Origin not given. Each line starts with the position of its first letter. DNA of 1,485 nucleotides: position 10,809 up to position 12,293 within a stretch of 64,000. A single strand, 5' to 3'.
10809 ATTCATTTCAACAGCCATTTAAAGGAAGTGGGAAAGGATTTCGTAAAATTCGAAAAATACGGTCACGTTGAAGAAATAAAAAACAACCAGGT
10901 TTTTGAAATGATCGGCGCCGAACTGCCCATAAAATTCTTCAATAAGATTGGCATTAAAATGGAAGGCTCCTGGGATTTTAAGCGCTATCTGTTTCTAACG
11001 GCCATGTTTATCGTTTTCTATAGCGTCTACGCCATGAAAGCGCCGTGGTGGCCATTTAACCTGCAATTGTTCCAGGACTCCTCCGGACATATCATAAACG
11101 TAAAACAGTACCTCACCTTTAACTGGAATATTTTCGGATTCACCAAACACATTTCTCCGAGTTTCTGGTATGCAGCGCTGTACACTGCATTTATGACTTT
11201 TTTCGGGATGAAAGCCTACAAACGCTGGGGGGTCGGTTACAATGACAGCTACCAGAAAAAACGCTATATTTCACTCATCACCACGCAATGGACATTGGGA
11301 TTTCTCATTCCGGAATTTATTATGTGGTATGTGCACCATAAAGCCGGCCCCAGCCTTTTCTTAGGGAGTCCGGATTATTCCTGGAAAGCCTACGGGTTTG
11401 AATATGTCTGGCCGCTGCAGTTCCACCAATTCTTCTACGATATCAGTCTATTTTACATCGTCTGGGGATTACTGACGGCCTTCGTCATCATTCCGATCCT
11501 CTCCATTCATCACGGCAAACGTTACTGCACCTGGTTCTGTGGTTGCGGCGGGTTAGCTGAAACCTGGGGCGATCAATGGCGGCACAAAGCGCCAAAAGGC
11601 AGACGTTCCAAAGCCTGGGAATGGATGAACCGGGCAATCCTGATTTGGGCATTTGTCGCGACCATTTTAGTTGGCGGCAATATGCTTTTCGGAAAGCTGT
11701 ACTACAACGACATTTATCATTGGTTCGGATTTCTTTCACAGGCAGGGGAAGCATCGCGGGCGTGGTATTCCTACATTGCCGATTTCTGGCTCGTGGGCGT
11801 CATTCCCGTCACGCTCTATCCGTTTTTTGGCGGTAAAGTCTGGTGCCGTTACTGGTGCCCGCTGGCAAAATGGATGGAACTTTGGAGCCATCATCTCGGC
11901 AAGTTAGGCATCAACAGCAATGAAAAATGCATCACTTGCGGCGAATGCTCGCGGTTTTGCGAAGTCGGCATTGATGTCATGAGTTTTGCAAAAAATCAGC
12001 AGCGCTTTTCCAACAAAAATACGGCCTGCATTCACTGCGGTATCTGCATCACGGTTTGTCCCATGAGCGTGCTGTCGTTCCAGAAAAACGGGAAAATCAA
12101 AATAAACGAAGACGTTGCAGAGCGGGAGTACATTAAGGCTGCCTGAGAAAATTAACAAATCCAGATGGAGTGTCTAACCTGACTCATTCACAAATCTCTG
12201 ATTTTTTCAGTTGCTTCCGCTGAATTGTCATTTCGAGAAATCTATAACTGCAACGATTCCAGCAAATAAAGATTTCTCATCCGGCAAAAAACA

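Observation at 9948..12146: Single-polypeptide fusion of an NAD(P)H/FAD oxidoreductase to a NapH/CcoG-like membrane polyferredoxin, next to cydAB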

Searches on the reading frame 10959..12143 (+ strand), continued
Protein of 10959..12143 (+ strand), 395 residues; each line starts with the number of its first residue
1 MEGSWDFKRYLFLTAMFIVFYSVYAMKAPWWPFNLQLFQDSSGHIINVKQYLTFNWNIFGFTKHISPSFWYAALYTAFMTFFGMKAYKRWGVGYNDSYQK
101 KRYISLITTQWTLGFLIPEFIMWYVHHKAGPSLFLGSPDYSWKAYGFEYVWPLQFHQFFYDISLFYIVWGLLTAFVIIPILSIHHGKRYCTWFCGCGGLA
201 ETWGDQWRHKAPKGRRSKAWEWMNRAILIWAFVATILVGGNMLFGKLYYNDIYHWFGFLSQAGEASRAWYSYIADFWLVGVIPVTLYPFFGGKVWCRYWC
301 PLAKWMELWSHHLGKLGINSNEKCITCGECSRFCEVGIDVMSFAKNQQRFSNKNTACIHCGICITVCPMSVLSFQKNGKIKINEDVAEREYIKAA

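Call 44: search_protein_families(library=pfam, proteins=[P0142, P0159, P0183, P0167, P0240, P0173, P0129, P0175, P0220, P0191], max_evalue=0.00001)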
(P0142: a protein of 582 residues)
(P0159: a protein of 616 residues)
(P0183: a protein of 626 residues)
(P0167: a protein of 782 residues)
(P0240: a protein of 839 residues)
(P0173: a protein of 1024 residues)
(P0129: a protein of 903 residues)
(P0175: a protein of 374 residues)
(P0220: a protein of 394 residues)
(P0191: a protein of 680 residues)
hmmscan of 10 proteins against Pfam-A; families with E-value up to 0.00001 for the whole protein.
P0142 (582 aa): 9 families
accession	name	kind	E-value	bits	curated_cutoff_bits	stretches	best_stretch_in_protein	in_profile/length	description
PF13738.12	Pyr_redox_3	-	8.1e-14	52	30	1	77-194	1-134/305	Pyridine nucleotide-disulphide oxidoreductase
PF07992.20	Pyr_redox_2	-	7.3e-09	35.9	26.1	1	75-193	2-108/291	Pyridine nucleotide-disulphide oxidoreductase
PF12801.12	Fer4_5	-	3.3e-08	33.8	22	0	358-395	2-39/48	4Fe-4S binding domain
PF14697.11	Fer4_21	-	1.2e-07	32.1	35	1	500-551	4-56/59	4Fe-4S dicluster domain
PF03486.20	HI0933_like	-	2.4e-07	30.9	50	0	75-107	2-34/244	HI0933-like protein Rossmann domain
PF12838.12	Fer4_7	-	2.6e-07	31.4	27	0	503-551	1-52/52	4Fe-4S dicluster domain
PF13187.11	Fer4_9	-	1e-06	29.1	27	1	503-551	1-51/52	4Fe-4S dicluster domain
PF01266.30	DAO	-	3.6e-06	27.2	27.9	0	129-223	133-236/353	FAD dependent oxidoreductase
PF00037.32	Fer4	-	4.9e-06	26.6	21.1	1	536-552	7-23/24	4Fe-4S binding domain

P0159 (616 aa): 6 families
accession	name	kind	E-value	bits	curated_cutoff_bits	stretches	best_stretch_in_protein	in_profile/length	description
PF13738.12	Pyr_redox_3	-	3.9e-15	56.3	30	1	83-215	1-147/305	Pyridine nucleotide-disulphide oxidoreductase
PF07992.20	Pyr_redox_2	-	3.1e-09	37.1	26.1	1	80-202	1-109/291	Pyridine nucleotide-disulphide oxidoreductase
PF03486.20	HI0933_like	-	7.2e-08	32.6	50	0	144-228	105-190/244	HI0933-like protein Rossmann domain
PF14697.11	Fer4_21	-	7.6e-08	32.8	35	1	551-599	5-53/59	4Fe-4S dicluster domain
PF12838.12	Fer4_7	-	3.4e-06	27.8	27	0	553-600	1-51/52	4Fe-4S dicluster domain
PF12801.12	Fer4_5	-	6.3e-06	26.5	22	0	390-426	3-39/48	4Fe-4S binding domain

P0183 (626 aa): 5 families
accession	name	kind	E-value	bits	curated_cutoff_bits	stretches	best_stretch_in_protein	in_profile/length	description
PF14697.11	Fer4_21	-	7.1e-08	32.9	35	1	547-591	6-52/59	4Fe-4S dicluster domain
PF12801.12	Fer4_5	-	1.7e-07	31.5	22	1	396-434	4-42/48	4Fe-4S binding domain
PF12838.12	Fer4_7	-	4.4e-07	30.7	27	0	548-594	1-52/52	4Fe-4S dicluster domain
PF13187.11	Fer4_9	-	4.8e-07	30.2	27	1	548-594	1-51/52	4Fe-4S dicluster domain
PF13237.11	Fer4_10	-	1.7e-06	28.3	25.5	1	544-591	4-53/53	4Fe-4S dicluster domain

P0167 (782 aa): 11 families
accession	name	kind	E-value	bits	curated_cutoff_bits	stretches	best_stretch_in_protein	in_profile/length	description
PF13738.12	Pyr_redox_3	-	4.7e-22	79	30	1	87-312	1-245/305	Pyridine nucleotide-disulphide oxidoreductase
PF07992.20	Pyr_redox_2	-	1.8e-19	70.7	26.1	1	84-312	1-218/291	Pyridine nucleotide-disulphide oxidoreductase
PF03486.20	HI0933_like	-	6.9e-10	39.2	50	0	85-116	2-33/244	HI0933-like protein Rossmann domain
PF01494.25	FAD_binding_3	-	9.2e-08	32.1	22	1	83-116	1-34/349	FAD binding domain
PF01266.30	DAO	-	9.8e-08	32.3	27.9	0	85-116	1-32/353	FAD dependent oxidoreductase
PF00890.30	FAD_binding_2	-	2.2e-07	30.9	20.4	0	85-128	1-44/414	FAD binding domain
PF00070.33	Pyr_redox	-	7.8e-07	30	22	0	86-117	2-33/82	Pyridine nucleotide-disulphide oxidoreductase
PF13187.11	Fer4_9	-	8e-07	29.4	27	1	718-766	1-51/52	4Fe-4S dicluster domain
PF01593.30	Amino_oxidase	-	1.1e-06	28.6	19.8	0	160-207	208-254/443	Flavin containing amine oxidoreductase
PF00037.32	Fer4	-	6.2e-06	26.2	21.1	0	750-767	6-23/24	4Fe-4S binding domain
PF12801.12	Fer4_5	-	9.2e-06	26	22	0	676-705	11-39/48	4Fe-4S binding domain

P0240 (839 aa): 13 families
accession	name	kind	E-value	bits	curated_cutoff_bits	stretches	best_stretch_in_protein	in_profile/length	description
PF13738.12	Pyr_redox_3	-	1.2e-39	136.9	30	1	198-452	1-281/305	Pyridine nucleotide-disulphide oxidoreductase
PF07992.20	Pyr_redox_2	-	1.4e-25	90.8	26.1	1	196-453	2-252/291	Pyridine nucleotide-disulphide oxidoreductase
PF14697.11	Fer4_21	-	1.1e-07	32.3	35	1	756-806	4-57/59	4Fe-4S dicluster domain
PF12838.12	Fer4_7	-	2.9e-07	31.3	27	0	791-811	2-22/52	4Fe-4S dicluster domain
PF13237.11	Fer4_10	-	6.3e-07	29.7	25.5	1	753-802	2-53/53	4Fe-4S dicluster domain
PF00037.32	Fer4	-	7.5e-07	29.2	21.1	0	789-807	6-24/24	4Fe-4S binding domain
PF12801.12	Fer4_5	-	9.8e-07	29.1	22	0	711-747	3-39/48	4Fe-4S binding domain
PF12837.12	Fer4_6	-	2e-06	27.9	25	0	753-773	2-22/24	4Fe-4S binding domain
PF00070.33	Pyr_redox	-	2.1e-06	28.6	22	0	347-413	1-69/82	Pyridine nucleotide-disulphide oxidoreductase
PF01266.30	DAO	-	2.3e-06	27.8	27.9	0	196-228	1-34/353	FAD dependent oxidoreductase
PF03486.20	HI0933_like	-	3.1e-06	27.2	50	0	196-227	2-33/244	HI0933-like protein Rossmann domain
PF12831.13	FAD_oxidored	-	6e-06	26.2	27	0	196-228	1-33/416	FAD dependent oxidoreductase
PF00890.30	FAD_binding_2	-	6.8e-06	26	20.4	0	196-226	1-31/414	FAD binding domain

P0173 (1024 aa): 10 families
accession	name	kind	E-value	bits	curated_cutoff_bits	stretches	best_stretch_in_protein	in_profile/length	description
PF13738.12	Pyr_redox_3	-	5e-27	95.4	30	2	243-323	122-203/305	Pyridine nucleotide-disulphide oxidoreductase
PF07992.20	Pyr_redox_2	-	3.4e-19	69.8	26.1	1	75-332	2-190/291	Pyridine nucleotide-disulphide oxidoreductase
PF12801.12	Fer4_5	-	3.2e-10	40.2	22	1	802-840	8-45/48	4Fe-4S binding domain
PF00070.33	Pyr_redox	-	3.3e-08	34.4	22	0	286-322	1-37/82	Pyridine nucleotide-disulphide oxidoreductase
PF00890.30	FAD_binding_2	-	4e-08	33.3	20.4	0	75-108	1-34/414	FAD binding domain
PF13237.11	Fer4_10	-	2.2e-07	31.1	25.5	1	944-993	2-53/53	4Fe-4S dicluster domain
PF12838.12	Fer4_7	-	8.3e-07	29.8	27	0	950-996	1-52/52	4Fe-4S dicluster domain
PF01266.30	DAO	-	1.2e-06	28.8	27.9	0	75-106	1-33/353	FAD dependent oxidoreductase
PF13187.11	Fer4_9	-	1.8e-06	28.3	27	1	950-996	1-51/52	4Fe-4S dicluster domain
PF14697.11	Fer4_21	-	1.9e-06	28.3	35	1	947-995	4-55/59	4Fe-4S dicluster domain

P0129 (903 aa): 13 families
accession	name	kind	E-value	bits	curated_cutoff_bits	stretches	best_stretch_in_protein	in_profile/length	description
PF13738.12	Pyr_redox_3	-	4.6e-37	128.3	30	1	116-391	1-289/305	Pyridine nucleotide-disulphide oxidoreductase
PF07992.20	Pyr_redox_2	-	6.9e-24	85.2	26.1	1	113-381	1-251/291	Pyridine nucleotide-disulphide oxidoreductase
PF00890.30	FAD_binding_2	-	2.2e-09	37.5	20.4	1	114-145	1-32/414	FAD binding domain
PF03486.20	HI0933_like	-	3.4e-09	37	50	0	114-145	2-33/244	HI0933-like protein Rossmann domain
PF13187.11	Fer4_9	-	3.5e-08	33.8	27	1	833-880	1-50/52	4Fe-4S dicluster domain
PF00070.33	Pyr_redox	-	6.5e-08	33.4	22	0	271-334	2-67/82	Pyridine nucleotide-disulphide oxidoreductase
PF14697.11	Fer4_21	-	8.3e-08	32.7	35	1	831-881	5-56/59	4Fe-4S dicluster domain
PF00037.32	Fer4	-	1.3e-07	31.6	21.1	0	865-882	6-23/24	4Fe-4S binding domain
PF12838.12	Fer4_7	-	3.6e-07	31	27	1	833-880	1-51/52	4Fe-4S dicluster domain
PF01266.30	DAO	-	9.4e-07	29.1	27.9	0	114-181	1-58/353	FAD dependent oxidoreductase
PF13434.12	Lys_Orn_oxgnase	-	7.2e-06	25.8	21.3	0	209-291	128-211/339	L-lysine 6-monooxygenase/L-ornithine 5-monooxygenase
PF13183.11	Fer4_8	-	7.9e-06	26.8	27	0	861-879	48-66/68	4Fe-4S dicluster domain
PF01946.23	Thi4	-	8.2e-06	25.7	26.2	0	113-143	18-49/235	Thi4 family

P0175 (374 aa): 5 families
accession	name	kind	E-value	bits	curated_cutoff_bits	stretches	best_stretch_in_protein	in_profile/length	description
PF12838.12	Fer4_7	-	3.7e-09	37.4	27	0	278-319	8-51/52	4Fe-4S dicluster domain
PF12801.12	Fer4_5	-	5.4e-09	36.3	22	1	258-301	4-47/48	4Fe-4S binding domain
PF14697.11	Fer4_21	-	1.3e-08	35.3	35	1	300-350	2-55/59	4Fe-4S dicluster domain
PF13187.11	Fer4_9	-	3.2e-07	30.7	27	1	305-351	1-51/52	4Fe-4S dicluster domain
PF13237.11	Fer4_10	-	1.1e-06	29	25.5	1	299-348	2-53/53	4Fe-4S dicluster domain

P0220 (394 aa): 6 families
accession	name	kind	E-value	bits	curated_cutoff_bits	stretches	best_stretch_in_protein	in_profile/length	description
PF12838.12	Fer4_7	-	7.9e-09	36.3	27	1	317-362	1-51/52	4Fe-4S dicluster domain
PF13187.11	Fer4_9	-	3.1e-08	34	27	1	318-363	2-51/52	4Fe-4S dicluster domain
PF12801.12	Fer4_5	-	2.1e-07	31.2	22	0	168-208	4-42/48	4Fe-4S binding domain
PF14697.11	Fer4_21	-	1.1e-06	29.1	35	1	313-360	3-52/59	4Fe-4S dicluster domain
PF13237.11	Fer4_10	-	2.4e-06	27.8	25.5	1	312-360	3-53/53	4Fe-4S dicluster domain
PF13534.11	Fer4_17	-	3.3e-06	28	22.2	0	310-333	38-61/61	4Fe-4S dicluster domain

P0191 (680 aa): 6 families
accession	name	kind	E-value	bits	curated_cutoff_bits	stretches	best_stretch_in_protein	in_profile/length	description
PF04784.19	DUF547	-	2.1e-16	60.5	27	1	509-615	4-125/125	Protein of unknown function, DUF547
PF12801.12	Fer4_5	-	2.4e-09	37.4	22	1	168-204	9-44/48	4Fe-4S binding domain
PF12838.12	Fer4_7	-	1.8e-07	31.9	27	0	312-358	1-52/52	4Fe-4S dicluster domain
PF13237.11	Fer4_10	-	5e-07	30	25.5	1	306-355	2-53/53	4Fe-4S dicluster domain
PF14697.11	Fer4_21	-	1.2e-06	29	35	1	309-356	4-53/59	4Fe-4S dicluster domain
PF13187.11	Fer4_9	-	4.9e-06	26.9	27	0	312-358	1-51/52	4Fe-4S dicluster domain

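Call 45: find_encoding_contigs(protein=P0175, flank=5000, max_places=3)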
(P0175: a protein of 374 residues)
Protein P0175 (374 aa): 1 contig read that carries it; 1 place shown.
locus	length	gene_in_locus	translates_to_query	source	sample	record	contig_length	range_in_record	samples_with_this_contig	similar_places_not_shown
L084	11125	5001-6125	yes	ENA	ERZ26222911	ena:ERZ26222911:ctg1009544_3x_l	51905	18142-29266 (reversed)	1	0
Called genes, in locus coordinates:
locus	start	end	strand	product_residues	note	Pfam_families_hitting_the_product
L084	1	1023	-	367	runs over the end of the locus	PF03462:PCRF, PF00472:RF-1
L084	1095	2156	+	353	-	PF16811:TAtT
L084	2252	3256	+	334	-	PF03480:DctP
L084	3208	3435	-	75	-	-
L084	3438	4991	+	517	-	PF00890:FAD_binding_2 (faint), PF07992:Pyr_redox_2, PF00070:Pyr_redox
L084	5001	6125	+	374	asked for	PF00037:Fer4 (faint), PF12801:Fer4_5 (weak), PF12838:Fer4_7 (faint), PF17179:Fer4_22 (faint), PF13237:Fer4_10 (weak), PF14697:Fer4_21, PF13187:Fer4_9 (weak)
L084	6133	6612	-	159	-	-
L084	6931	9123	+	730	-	PF00575:S1, PF23459:S1_RRP5 (weak)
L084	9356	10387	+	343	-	PF03308:MeaB, PF02492:cobW (weak), PF03029:ATP_bind_1 (weak)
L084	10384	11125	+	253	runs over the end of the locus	PF00378:ECH_1, PF16113:ECH_2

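Call 46: find_encoding_contigs(protein=P0220, flank=5000, max_places=3)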
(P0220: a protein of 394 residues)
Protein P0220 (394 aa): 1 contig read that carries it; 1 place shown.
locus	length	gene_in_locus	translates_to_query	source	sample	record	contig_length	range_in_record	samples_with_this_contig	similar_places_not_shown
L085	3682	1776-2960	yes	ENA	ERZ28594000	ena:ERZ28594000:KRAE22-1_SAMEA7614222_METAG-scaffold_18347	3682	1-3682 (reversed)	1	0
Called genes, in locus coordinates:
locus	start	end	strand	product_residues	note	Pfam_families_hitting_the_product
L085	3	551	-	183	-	?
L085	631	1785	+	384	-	PF07992:Pyr_redox_2, PF13241:NAD_binding_7 (faint), PF00070:Pyr_redox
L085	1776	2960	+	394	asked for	PF12801:Fer4_5 (weak), PF12837:Fer4_6 (faint), PF13534:Fer4_17 (faint), PF12838:Fer4_7 (weak), PF13187:Fer4_9, PF13237:Fer4_10 (weak), PF14697:Fer4_21 (weak)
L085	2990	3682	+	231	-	?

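Call 49: search_protein_families(library=ncbifam, proteins=[L085:631-1785:+, L084:3438-4991:+], max_evalue=0.00001)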
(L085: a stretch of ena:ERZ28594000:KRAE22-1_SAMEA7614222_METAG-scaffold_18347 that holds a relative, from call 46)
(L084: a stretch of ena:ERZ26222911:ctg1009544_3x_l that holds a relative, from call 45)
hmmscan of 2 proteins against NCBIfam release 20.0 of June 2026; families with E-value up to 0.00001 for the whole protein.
L085:631-1785:+ (384 aa): 9 families
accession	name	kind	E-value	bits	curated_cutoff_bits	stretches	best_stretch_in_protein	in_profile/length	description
NF041682.1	ant_diox_AndAa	equivalog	4.5e-12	45.4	650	1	7-205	8-209/406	anthranilate 1,2-dioxygenase system ferredoxin--NAD(+) reductase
TIGR03385.1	CoA_CoA_reduc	equivalog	4.7e-10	38.8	578.8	1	74-203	78-211/439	CoA-disulfide reductase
NF042949.2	3PPDioc_HcaD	equivalog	6.2e-09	35.1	450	1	70-204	74-205/386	3-phenylpropionate/cinnamic acid dioxygenase ferredoxin--NAD(+) reductase subunit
NF045765.1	PhenlGlyoxDHPadH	equivalog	1.1e-08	34.4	475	0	6-202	6-204/416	NADH-dependent phenylglyoxylate dehydrogenase subunit epsilon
NF046103.1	NOXase_Strep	equivalog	6e-08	32.1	600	1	71-203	74-209/442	H2O-forming NADH oxidase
NF003437.0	PRK04965.1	equivalog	6.4e-08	32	392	1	1-203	1-203/378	NADH:flavorubredoxin reductase NorW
TIGR02374.1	nitri_red_nirB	equivalog_domain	1.2e-07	30.5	578.35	1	77-203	79-202/794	nitrite reductase large subunit NirB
NF005883.0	PRK07845.1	equivalog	5e-07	29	479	1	79-199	120-234/466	NAD(P)H-quinone dehydrogenase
NF007123.0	PRK09564.1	equivalog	1.2e-06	27.6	458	1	75-204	79-212/444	CoA-disulfide reductase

L084:3438-4991:+ (517 aa): 46 families (the best 25 are shown)
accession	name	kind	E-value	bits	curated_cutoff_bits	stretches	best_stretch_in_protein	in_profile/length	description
NF045765.1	PhenlGlyoxDHPadH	equivalog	1.5e-43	149.3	475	2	213-476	133-396/416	NADH-dependent phenylglyoxylate dehydrogenase subunit epsilon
TIGR02374.1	nitri_red_nirB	equivalog_domain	3.6e-39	134.8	578.35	1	46-476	1-392/794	nitrite reductase large subunit NirB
NF007123.0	PRK09564.1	equivalog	1.5e-38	132.6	458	1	222-419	150-346/444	CoA-disulfide reductase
TIGR03385.1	CoA_CoA_reduc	equivalog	2.3e-37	128.8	578.8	1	222-424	150-350/439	CoA-disulfide reductase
NF041682.1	ant_diox_AndAa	equivalog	3.6e-31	108.3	650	2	214-417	136-338/406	anthranilate 1,2-dioxygenase system ferredoxin--NAD(+) reductase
NF046103.1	NOXase_Strep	equivalog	3.4e-30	105.4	600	1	221-393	147-317/442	H2O-forming NADH oxidase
NF042949.2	3PPDioc_HcaD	equivalog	9.5e-30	103.6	450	2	212-404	131-322/386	3-phenylpropionate/cinnamic acid dioxygenase ferredoxin--NAD(+) reductase subunit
NF011565.0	PRK14989.1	subfamily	9.9e-25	86.7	883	2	221-465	145-386/847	nitrite reductase large subunit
NF003437.0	PRK04965.1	equivalog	1.8e-23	83.1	392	1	209-360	131-277/378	NADH:flavorubredoxin reductase NorW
TIGR02053.1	MerA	equivalog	9.3e-22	77.6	454.45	1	222-390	168-331/465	mercury(II) reductase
TIGR01350.1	lipoamide_DH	equivalog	7.1e-20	71.1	408.8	1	224-391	173-333/461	dihydrolipoyl dehydrogenase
NF007286.0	PRK09754.1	equivalog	4.2e-19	68.6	447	1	209-403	130-322/400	phenylpropionate dioxygenase ferredoxin reductase subunit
TIGR03169.1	Nterm_to_SelD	hypoth_equivalog_domain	1.1e-18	67.8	310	1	221-360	145-284/365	pyridine nucleotide-disulfide oxidoreductase family protein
NF010037.0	PRK13512.1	equivalog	3.7e-18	65.6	394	1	221-420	148-343/438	CoA-disulfide reductase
NF004776.0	PRK06116.1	equivalog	1.2e-17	64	480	1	222-358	168-305/450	glutathione-disulfide reductase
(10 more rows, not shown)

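Call 50: find_encoding_contigs(protein=P0227, flank=4000, max_places=2)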
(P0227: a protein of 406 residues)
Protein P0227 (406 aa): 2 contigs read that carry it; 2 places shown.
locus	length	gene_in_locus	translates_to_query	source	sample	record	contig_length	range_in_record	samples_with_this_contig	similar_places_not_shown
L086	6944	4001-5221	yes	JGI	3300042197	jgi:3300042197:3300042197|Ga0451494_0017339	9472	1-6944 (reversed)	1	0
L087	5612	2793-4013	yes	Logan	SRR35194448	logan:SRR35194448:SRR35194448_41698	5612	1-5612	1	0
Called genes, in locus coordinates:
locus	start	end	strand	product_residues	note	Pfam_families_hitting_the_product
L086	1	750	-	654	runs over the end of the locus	PF00289:Biotin_carb_N, PF02222:ATP-grasp (weak), PF02786:CPSase_L_D2, PF07478:Dala_Dala_lig_C, PF02785:Biotin_carb_C, PF21139:BT_MCC_alpha, PF00364:Biotin_lipoyl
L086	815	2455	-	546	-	PF01039:Carboxyl_trans, PF03255:ACCA (faint)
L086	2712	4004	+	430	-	PF07992:Pyr_redox_2, PF00070:Pyr_redox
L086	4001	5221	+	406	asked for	PF12801:Fer4_5 (faint), PF12838:Fer4_7 (faint), PF13534:Fer4_17 (faint), PF13237:Fer4_10 (weak), PF14697:Fer4_21, PF13187:Fer4_9, PF00037:Fer4 (weak), PF12837:Fer4_6 (weak)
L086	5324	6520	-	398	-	PF04339:FemAB_like, PF13480:Acetyltransf_6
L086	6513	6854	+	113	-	-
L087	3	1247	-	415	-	?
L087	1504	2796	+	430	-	PF07992:Pyr_redox_2, PF00070:Pyr_redox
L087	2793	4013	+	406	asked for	PF12801:Fer4_5 (faint), PF12838:Fer4_7 (faint), PF13534:Fer4_17 (faint), PF13237:Fer4_10 (weak), PF14697:Fer4_21, PF13187:Fer4_9, PF00037:Fer4 (weak), PF12837:Fer4_6 (weak)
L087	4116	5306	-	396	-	PF04339:FemAB_like, PF13480:Acetyltransf_6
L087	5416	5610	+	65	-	?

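Call 51: find_encoding_contigs(protein=P0250, flank=4000, max_places=2)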
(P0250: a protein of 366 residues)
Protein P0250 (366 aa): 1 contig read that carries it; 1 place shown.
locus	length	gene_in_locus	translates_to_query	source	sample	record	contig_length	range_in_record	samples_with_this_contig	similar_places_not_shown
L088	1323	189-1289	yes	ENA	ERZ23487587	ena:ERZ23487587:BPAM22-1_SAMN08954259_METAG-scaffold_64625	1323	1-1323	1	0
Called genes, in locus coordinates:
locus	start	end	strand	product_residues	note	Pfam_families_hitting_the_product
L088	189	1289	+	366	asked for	PF12838:Fer4_7 (faint), PF13187:Fer4_9 (faint), PF14697:Fer4_21 (faint), PF00037:Fer4 (faint), PF13237:Fer4_10 (weak)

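Call 52: find_encoding_contigs(protein=P0259, flank=4000, max_places=2)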
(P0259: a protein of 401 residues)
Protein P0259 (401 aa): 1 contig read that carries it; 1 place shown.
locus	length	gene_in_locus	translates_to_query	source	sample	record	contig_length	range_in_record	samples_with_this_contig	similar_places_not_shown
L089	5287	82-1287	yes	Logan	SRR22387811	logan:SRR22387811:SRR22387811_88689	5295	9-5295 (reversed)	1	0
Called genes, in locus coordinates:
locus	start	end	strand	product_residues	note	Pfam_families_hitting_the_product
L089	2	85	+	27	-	?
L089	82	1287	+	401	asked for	PF12838:Fer4_7 (faint), PF14697:Fer4_21 (faint), PF13187:Fer4_9 (weak), PF13237:Fer4_10 (weak), PF00037:Fer4 (weak)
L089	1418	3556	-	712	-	PF07715:Plug, PF00593:TonB_dep_Rec_b-barrel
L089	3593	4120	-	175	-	PF03773:ArsP_1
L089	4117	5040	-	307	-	PF02401:LYTB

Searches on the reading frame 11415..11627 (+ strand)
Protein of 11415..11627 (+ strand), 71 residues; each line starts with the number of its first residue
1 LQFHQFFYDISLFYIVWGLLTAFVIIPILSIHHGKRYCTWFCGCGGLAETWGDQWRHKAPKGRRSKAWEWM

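Call 68: search_protein_families(library=pfam, proteins=[window:11415-11627:+], max_evalue=1)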
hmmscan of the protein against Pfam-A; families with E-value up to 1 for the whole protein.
seq(71 aa): 2 families
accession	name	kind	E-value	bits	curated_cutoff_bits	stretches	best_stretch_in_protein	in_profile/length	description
PF12801.12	Fer4_5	-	0.00029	21.2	22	1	17-58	3-43/48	4Fe-4S binding domain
PF04646.18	DUF604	-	0.13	12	25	1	7-35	64-92/256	Protein of unknown function, DUF604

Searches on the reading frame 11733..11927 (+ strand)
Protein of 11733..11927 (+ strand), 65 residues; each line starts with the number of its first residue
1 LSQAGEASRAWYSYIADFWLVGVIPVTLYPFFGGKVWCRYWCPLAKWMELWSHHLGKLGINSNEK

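Call 68: search_protein_families(library=pfam, proteins=[window:11733-11927:+], max_evalue=1)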
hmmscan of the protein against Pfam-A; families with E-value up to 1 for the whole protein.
seq(65 aa): 1 family
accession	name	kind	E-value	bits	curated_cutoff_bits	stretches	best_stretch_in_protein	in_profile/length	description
PF12801.12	Fer4_5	-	8.9e-06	26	22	1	18-60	4-47/48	4Fe-4S binding domain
